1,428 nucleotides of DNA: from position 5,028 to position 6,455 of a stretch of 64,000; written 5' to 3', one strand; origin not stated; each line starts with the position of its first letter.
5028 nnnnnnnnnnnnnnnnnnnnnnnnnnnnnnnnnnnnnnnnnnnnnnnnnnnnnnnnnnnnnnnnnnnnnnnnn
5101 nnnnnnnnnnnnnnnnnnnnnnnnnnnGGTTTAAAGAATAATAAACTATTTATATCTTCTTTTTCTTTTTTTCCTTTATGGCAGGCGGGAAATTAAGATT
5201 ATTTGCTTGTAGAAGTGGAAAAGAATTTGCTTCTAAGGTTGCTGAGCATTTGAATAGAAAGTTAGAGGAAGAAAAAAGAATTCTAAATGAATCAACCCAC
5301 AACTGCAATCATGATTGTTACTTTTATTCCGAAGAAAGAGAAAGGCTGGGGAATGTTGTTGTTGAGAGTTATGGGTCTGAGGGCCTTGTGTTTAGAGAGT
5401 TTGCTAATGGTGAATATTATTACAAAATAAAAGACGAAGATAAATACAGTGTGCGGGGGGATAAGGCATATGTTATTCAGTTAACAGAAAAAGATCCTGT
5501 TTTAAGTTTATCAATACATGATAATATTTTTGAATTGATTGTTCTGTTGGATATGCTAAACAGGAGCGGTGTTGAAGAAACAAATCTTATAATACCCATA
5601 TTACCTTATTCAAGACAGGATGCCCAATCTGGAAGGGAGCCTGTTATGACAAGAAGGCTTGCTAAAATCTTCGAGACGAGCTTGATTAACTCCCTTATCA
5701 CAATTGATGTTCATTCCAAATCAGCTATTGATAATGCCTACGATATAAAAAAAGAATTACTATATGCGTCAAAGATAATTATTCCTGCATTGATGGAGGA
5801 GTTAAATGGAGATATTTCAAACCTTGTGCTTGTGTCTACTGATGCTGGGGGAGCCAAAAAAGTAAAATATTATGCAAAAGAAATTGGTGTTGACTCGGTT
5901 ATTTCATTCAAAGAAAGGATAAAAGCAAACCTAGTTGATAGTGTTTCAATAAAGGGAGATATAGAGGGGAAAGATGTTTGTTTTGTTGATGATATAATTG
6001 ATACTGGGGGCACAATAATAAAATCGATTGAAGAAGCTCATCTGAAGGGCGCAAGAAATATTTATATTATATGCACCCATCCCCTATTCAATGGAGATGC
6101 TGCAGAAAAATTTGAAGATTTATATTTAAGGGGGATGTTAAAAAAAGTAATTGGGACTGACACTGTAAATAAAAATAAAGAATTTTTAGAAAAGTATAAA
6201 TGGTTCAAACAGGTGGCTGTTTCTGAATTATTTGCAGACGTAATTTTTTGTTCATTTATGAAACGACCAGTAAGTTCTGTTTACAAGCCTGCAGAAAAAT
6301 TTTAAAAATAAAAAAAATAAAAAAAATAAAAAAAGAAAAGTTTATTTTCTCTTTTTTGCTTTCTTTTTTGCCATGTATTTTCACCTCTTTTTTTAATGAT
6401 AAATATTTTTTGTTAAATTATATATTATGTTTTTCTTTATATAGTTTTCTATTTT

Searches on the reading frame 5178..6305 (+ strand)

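Call 11: search_protein_families(library=pfam, proteins=[window:5178-6305:+], max_evalue=0.001)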
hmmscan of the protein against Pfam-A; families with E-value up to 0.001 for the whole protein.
window:5178-6305:+ (375 aa): 3 families
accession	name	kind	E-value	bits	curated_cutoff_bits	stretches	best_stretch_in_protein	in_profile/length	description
PF13793.12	Pribosyltran_N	-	2.2e-19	69.9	25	1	7-167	2-115/117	N-terminal domain of ribose phosphate pyrophosphokinase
PF14572.12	Pribosyl_synth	-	6.3e-13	49.5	27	1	255-365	74-179/184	Phosphoribosyl synthetase-associated domain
PF00156.33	Pribosyltran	-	3e-09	36.8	26.3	1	197-310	10-130/158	Phosphoribosyl transferase domain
